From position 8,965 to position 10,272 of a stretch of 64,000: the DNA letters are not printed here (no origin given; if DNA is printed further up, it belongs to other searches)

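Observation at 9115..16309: Two MreB paralogs 5 kb apart, one embedded in a glycosyltransferase/DUF4012 surface-glycan cluster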

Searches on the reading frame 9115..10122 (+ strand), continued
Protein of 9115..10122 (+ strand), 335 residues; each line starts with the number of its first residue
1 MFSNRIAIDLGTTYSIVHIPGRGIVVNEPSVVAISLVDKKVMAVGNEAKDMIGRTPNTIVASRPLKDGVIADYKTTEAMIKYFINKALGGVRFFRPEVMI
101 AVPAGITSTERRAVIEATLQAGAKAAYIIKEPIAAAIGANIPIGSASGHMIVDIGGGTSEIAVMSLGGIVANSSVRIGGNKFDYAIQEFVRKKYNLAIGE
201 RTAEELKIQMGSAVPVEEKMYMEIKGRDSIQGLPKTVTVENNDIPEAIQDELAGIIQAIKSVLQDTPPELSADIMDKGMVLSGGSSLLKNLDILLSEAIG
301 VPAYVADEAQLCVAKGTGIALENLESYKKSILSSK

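Call 28: search_protein_families(library=pfam, proteins=[L026:12595-13977:+, L026:13970-15067:+, L026:15064-16185:+, L026:16182-17273:+, L026:17290-19746:+, L064:4334-5818:+, L064:5879-6898:+, L064:11020-12720:-, L064:14408-15826:+, L064:15807-16793:+], max_evalue=0.001)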
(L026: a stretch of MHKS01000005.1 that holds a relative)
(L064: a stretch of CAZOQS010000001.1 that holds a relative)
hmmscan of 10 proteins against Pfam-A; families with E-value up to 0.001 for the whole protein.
L026:12595-13977:+ (460 aa): 2 families
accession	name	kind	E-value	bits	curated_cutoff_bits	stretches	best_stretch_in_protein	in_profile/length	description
PF02397.22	Bac_transf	-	8.1e-66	221.4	27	1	269-457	1-178/179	Bacterial sugar transferase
PF13727.12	CoA_binding_3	-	6.9e-05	23.4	25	1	69-204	3-134/175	CoA-binding domain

L026:13970-15067:+ (365 aa): 2 families
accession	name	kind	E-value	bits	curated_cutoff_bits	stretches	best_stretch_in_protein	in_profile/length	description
PF00534.26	Glycos_transf_1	-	1.9e-29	102.8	26.4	1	204-332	15-155/172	Glycosyl transferases group 1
PF13692.12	Glyco_trans_1_4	-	9.7e-24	84.7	27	1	207-331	4-138/142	Glycosyl transferases group 1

L026:15064-16185:+ (373 aa): 4 families
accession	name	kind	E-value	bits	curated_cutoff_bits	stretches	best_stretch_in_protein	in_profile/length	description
PF00534.26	Glycos_transf_1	-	2.6e-21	76.3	26.4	1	198-349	13-169/172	Glycosyl transferases group 1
PF13692.12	Glyco_trans_1_4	-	3.3e-16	60.3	27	1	201-338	2-142/142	Glycosyl transferases group 1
PF13439.12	Glyco_transf_4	-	4.5e-13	50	28.5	1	37-180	21-167/170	Glycosyltransferase Family 4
PF20706.3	GT4-conflict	-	0.00035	20.1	26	1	145-307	145-314/385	Family 4 Glycosyltransferase in conflict systems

L026:16182-17273:+ (363 aa): 5 families
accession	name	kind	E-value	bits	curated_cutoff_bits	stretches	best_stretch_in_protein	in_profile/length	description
PF00534.26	Glycos_transf_1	-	1.3e-35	122.9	26.4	1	188-341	12-171/172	Glycosyl transferases group 1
PF13692.12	Glyco_trans_1_4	-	2e-28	99.9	27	1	192-328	2-142/142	Glycosyl transferases group 1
PF13439.12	Glyco_transf_4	-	1.1e-10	42.3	28.5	1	15-176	2-166/170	Glycosyltransferase Family 4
PF20706.3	GT4-conflict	-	1.6e-09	37.6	26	1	135-306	141-323/385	Family 4 Glycosyltransferase in conflict systems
PF13524.12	Glyco_trans_1_2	-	2.4e-06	28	25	1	216-353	8-140/144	Glycosyl transferase-like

L026:17290-19746:+ (818 aa): 1 family
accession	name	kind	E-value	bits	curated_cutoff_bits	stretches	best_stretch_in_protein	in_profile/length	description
PF13196.11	DUF4012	-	8.9e-28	98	28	1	365-505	3-143/144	Protein of unknown function (DUF4012)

L064:4334-5818:+ (494 aa): 0 families

L064:5879-6898:+ (339 aa): 0 families

L064:11020-12720:- (566 aa): 0 families

L064:14408-15826:+ (472 aa): 3 families
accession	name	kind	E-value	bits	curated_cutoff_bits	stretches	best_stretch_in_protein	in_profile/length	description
PF08245.18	Mur_ligase_M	-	3.3e-23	83.1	24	1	113-301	1-200/200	Mur ligase middle domain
PF02875.26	Mur_ligase_C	-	1.4e-22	81.3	28.4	1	323-462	1-127/127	Mur ligase, glutamate ligase domain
PF01225.30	Mur_ligase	-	3.9e-19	69.2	21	1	9-105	1-91/95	Mur ligase family, catalytic domain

L064:15807-16793:+ (328 aa): 2 families
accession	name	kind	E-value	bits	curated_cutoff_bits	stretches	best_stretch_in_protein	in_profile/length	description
PF02873.21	MurB_C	-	2.6e-29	101.7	27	1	204-325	3-99/99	UDP-N-acetylenolpyruvoylglucosamine reductase, C-terminal domain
PF01565.28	FAD_binding_4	-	1e-19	71.1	26.4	1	39-166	3-138/139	FAD binding domain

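Call 32: search_protein_representatives(protein=window:9115-10122:+)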
Query: 335 residues. Proteins with E-value up to 0.001 (for the whole library): 19993; up to 1e-10: 10916; up to 1e-30: 3508. The best 150 are listed.
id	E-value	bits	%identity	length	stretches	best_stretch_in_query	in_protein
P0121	3.7e-126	436.7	38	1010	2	1-321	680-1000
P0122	5.8e-125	432.8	49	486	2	1-323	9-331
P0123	1.3e-118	412.0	58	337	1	2-333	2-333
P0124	7.1e-118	409.5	46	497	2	3-326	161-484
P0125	1.7e-117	408.3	57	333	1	5-331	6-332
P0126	1.3e-116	405.4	56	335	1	2-332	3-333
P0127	7.8e-110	383.1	77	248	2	1-161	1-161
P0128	1.7e-109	382.0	78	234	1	1-232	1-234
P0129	1.3e-105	369.2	51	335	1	3-329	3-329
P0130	1.4e-104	365.9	52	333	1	4-331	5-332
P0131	8.9e-104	363.2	55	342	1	6-323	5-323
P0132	3.2e-102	358.2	49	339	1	2-335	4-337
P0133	3.3e-102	358.1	52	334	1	4-332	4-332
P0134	3.6e-102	358.0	53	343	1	3-331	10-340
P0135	4.9e-102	357.5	53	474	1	7-326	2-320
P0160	1.1e-92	326.9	46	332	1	3-331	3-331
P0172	2.9e-89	315.6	47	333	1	1-332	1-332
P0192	2.7e-85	302.5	45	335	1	1-331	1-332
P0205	2.3e-83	296.2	46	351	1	2-323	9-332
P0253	4.0e-79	282.3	43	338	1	4-332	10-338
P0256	1.1e-78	280.9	42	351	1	2-329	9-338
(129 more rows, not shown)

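Call 36: list_cluster_members(proteins=[P0123, P0125, P0126, P0129, P0130, P0132, P0172, P0253, P0205, P0256])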
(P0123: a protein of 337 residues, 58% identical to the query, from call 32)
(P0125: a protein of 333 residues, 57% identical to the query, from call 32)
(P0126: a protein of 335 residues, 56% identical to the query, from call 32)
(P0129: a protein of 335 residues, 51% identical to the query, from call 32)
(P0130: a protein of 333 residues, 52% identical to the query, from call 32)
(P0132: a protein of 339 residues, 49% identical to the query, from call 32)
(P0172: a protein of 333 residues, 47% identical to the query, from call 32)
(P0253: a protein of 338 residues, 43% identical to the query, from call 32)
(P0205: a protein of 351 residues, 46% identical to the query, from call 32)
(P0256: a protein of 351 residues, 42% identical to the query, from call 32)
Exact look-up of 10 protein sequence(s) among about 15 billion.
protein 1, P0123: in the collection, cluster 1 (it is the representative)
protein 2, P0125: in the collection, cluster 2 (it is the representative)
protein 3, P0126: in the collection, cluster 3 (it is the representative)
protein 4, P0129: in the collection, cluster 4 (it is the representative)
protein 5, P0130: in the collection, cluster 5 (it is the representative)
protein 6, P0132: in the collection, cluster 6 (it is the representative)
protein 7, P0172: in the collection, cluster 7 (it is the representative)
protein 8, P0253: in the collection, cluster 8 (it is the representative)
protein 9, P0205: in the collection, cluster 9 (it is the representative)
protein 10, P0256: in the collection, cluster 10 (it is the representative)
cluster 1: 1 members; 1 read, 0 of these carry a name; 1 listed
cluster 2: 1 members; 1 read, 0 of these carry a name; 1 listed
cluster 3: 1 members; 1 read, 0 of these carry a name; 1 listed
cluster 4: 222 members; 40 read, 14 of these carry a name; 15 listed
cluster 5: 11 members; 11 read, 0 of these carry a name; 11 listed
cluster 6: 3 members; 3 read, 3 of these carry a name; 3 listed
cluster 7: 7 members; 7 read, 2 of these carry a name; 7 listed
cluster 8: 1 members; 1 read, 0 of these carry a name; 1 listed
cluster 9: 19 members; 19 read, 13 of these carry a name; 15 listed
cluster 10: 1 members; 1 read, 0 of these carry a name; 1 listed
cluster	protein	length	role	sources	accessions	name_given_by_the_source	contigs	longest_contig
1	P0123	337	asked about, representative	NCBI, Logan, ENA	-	-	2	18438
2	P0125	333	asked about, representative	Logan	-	-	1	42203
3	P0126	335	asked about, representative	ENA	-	-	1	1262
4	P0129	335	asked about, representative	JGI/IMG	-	-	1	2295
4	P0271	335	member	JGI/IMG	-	rod shape-determining protein MreB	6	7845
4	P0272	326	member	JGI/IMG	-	rod shape-determining protein MreB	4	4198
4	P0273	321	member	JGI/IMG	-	rod shape-determining protein MreB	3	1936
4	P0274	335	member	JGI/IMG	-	rod shape-determining protein MreB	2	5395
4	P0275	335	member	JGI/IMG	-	rod shape-determining protein MreB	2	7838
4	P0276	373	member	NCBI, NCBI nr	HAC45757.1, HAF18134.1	MAG TPA: rod shape-determining protein [Chloroflexi bacterium] | rod shape-determining protein [Chloroflexota bacterium]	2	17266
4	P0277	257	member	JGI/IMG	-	rod shape-determining protein MreB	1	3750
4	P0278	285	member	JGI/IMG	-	rod shape-determining protein MreB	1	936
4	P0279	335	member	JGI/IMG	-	rod shape-determining protein MreB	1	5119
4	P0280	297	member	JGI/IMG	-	rod shape-determining protein MreB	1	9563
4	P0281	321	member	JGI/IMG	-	rod shape-determining protein MreB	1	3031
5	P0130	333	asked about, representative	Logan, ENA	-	-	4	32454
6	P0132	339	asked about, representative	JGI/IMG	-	rod shape-determining protein MreB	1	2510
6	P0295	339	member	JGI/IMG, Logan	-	rod shape-determining protein MreB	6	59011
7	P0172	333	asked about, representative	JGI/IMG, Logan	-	-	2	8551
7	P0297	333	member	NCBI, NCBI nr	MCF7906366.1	rod shape-determining protein [Patescibacteria group bacterium]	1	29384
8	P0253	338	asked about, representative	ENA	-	-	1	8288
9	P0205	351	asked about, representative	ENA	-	-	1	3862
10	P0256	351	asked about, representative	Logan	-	-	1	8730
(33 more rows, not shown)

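Call 37: find_encoding_contigs(protein=P0125, flank=8000, max_places=2)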
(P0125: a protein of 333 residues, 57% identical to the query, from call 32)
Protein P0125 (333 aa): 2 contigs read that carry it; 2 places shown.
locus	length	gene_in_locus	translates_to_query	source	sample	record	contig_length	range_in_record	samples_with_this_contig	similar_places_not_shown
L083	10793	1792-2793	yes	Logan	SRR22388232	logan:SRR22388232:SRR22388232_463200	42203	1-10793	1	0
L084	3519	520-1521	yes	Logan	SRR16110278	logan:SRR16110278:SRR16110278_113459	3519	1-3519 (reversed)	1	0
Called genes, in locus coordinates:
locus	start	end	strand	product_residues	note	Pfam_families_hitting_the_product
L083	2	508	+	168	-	?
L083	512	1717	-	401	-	PF08308:PEGA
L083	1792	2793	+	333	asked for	PF06723:MreB_Mbl, PF00022:Actin (weak), PF00012:HSP70, PF14450:FtsA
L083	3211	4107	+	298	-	PF03808:Glyco_tran_WecG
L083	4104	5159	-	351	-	PF01565:FAD_binding_4 (faint), PF02873:MurB_C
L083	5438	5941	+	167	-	PF02075:RuvC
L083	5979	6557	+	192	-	PF01330:RuvA_N, PF00633:HHH (faint), PF14520:HHH_5, PF21176:RecR_HhH (faint)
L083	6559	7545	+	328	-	PF05496:RuvB_N, PF00004:AAA, PF07728:AAA_5 (weak), PF17864:AAA_lid_4, PF05491:WHD_RuvB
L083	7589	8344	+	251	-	-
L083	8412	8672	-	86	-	PF12728:HTH_17, PF00376:MerR (weak), PF13411:MerR_1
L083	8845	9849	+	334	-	PF00389:2-Hacid_dh, PF02826:2-Hacid_dh_C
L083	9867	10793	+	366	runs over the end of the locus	PF00483:NTP_transferase, PF22640:ManC_GMP_beta-helix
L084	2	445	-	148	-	?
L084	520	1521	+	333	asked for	PF06723:MreB_Mbl, PF00022:Actin (weak), PF00012:HSP70, PF14450:FtsA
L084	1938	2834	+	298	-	PF03808:Glyco_tran_WecG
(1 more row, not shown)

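Call 38: find_encoding_contigs(protein=P0276, flank=8000, max_places=2)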
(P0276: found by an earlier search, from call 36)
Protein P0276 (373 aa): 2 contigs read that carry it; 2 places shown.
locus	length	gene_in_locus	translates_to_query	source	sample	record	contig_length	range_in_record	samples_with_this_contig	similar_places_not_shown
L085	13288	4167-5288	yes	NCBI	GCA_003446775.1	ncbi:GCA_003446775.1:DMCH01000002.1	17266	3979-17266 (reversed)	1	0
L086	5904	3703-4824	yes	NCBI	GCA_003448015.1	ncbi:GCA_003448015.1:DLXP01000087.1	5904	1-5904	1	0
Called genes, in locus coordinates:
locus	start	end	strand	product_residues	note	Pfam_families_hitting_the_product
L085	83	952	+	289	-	PF00231:ATP-synt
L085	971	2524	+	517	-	PF02874:ATP-synt_ab_N, PF00006:ATP-synt_ab, PF22919:ATP-synt_VA_C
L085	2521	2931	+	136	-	PF02823:ATP-synt_DE_N, PF00401:ATP-synt_DE (weak)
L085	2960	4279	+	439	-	PF00275:EPSP_synthase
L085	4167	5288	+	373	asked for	PF00022:Actin (weak), PF06723:MreB_Mbl, PF25216:Volactin (weak), PF00012:HSP70, PF14450:FtsA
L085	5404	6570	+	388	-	PF13439:Glyco_transf_4, PF13579:Glyco_trans_4_4, PF20706:GT4-conflict, PF00534:Glycos_transf_1, PF13692:Glyco_trans_1_4, PF13524:Glyco_trans_1_2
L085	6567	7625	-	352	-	PF13439:Glyco_transf_4, PF00534:Glycos_transf_1, PF13692:Glyco_trans_1_4, PF13524:Glyco_trans_1_2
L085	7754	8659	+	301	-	PF01522:Polysacc_deac_1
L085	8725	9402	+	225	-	PF03808:Glyco_tran_WecG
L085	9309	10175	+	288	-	PF00535:Glycos_transf_2, PF13641:Glyco_tranf_2_3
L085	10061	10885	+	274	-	PF00535:Glycos_transf_2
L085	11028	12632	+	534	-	-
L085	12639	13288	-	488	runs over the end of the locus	-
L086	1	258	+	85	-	PF00231:ATP-synt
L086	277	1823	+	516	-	PF02874:ATP-synt_ab_N, PF00006:ATP-synt_ab, PF22919:ATP-synt_VA_C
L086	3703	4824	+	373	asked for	PF00022:Actin (weak), PF06723:MreB_Mbl, PF25216:Volactin (weak), PF00012:HSP70, PF14450:FtsA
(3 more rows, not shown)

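Call 40: find_encoding_contigs(protein=P0123, flank=8000, max_places=1)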
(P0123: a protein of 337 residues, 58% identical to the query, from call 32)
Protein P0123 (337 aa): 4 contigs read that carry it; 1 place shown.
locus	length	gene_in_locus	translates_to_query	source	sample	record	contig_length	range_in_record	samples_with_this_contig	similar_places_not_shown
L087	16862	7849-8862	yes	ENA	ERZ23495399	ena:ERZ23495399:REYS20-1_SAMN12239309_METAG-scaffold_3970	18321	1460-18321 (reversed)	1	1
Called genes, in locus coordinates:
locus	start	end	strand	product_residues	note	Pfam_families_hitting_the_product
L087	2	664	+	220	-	?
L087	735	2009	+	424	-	PF00005:ABC_tran, PF02463:SMC_N (faint), PF13304:AAA_21 (faint)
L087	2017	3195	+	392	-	PF12704:MacB_PCD, PF02687:FtsX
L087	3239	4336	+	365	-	PF00091:Tubulin (weak), PF12327:FtsZ_C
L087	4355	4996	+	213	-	PF11741:AMIN (weak), PF24837:AMIN-like (faint)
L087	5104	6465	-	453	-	-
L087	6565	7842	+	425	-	PF00275:EPSP_synthase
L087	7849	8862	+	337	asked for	PF06723:MreB_Mbl, PF00022:Actin (weak), PF25216:Volactin, PF00012:HSP70, PF14450:FtsA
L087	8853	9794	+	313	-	PF13177:DNA_pol3_delta2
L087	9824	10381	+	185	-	PF01765:RRF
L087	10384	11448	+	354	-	PF02163:Peptidase_M50, PF17820:PDZ_6 (faint)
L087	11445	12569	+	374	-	PF06723:MreB_Mbl, PF00022:Actin (weak), PF21522:MreB-like_C (faint), PF00012:HSP70 (weak), PF11104:PilM_2 (faint), PF14450:FtsA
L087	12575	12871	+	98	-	PF02686:GatC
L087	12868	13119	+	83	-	-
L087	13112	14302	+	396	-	PF01425:Amidase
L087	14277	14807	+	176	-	-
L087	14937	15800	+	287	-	PF12147:Methyltransf_20, PF13649:Methyltransf_25 (faint)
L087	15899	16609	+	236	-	-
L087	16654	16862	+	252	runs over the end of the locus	PF02329:HDC, PF01862:PvlArgDC (weak)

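Call 41: find_encoding_contigs(protein=P0297, flank=8000, max_places=1)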
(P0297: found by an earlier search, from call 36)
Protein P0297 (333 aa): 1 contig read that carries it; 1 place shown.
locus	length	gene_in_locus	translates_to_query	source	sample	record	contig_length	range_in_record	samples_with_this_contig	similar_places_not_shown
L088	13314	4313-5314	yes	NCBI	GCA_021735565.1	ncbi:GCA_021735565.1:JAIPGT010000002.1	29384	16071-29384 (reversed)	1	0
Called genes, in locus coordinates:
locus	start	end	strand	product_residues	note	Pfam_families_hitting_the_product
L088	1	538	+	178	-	?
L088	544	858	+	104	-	PF18895:T4SS_pilin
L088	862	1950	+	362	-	PF03462:PCRF, PF00472:RF-1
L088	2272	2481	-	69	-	PF01402:RHH_1 (weak)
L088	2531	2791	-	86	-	PF05015:HigB-like_toxin (weak), PF15738:YafQ_toxin (weak)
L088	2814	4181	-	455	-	PF13567:DUF4131, PF03772:Competence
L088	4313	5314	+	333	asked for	PF00022:Actin (weak), PF06723:MreB_Mbl, PF14450:FtsA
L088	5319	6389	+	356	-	PF13439:Glyco_transf_4, PF20706:GT4-conflict (weak), PF00534:Glycos_transf_1, PF13692:Glyco_trans_1_4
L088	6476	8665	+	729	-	-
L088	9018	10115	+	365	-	PF13439:Glyco_transf_4, PF00534:Glycos_transf_1, PF13692:Glyco_trans_1_4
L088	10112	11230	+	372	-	PF13439:Glyco_transf_4, PF00534:Glycos_transf_1, PF13692:Glyco_trans_1_4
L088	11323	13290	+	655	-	PF07549:Sec_GG (weak), PF21760:SecD_1st, PF13145:Rotamase_2 (faint), PF13616:Rotamase_3, PF00639:Rotamase, PF22599:SecDF_P1_head, PF02355:SecD_SecF_C, PF03176:MMPL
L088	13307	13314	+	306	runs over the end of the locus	PF02355:SecD_SecF_C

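Call 42: find_encoding_contigs(protein=P0295, flank=8000, max_places=1)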
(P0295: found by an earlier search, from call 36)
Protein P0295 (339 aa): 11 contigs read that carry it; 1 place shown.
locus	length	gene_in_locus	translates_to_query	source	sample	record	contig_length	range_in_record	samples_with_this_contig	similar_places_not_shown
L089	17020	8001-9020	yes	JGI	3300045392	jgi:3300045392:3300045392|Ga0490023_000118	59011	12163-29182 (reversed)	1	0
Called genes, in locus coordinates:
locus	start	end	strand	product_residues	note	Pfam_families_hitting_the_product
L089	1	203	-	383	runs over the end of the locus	PF02491:SHS2_FTSA (faint), PF11104:PilM_2, PF14450:FtsA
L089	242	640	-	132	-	PF02130:YbeY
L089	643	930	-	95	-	-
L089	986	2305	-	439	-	PF13393:tRNA-synt_His, PF00587:tRNA-synt_2b, PF13393:tRNA-synt_His (weak), PF03129:HGTP_anticodon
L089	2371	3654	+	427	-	PF01225:Mur_ligase, PF08245:Mur_ligase_M, PF02875:Mur_ligase_C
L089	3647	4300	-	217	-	PF10502:Peptidase_S26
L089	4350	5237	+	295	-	PF02655:ATP-grasp_3 (weak), PF07478:Dala_Dala_lig_C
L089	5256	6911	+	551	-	-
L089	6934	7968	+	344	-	-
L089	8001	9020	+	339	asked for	PF06723:MreB_Mbl, PF00022:Actin (weak), PF11104:PilM_2 (faint), PF00012:HSP70, PF14450:FtsA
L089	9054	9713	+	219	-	-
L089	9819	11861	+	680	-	PF02518:HATPase_c, PF00204:DNA_gyraseB, PF01751:Toprim, PF00986:DNA_gyraseB_C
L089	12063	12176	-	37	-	-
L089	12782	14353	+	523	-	-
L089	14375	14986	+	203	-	PF02600:DsbB (weak)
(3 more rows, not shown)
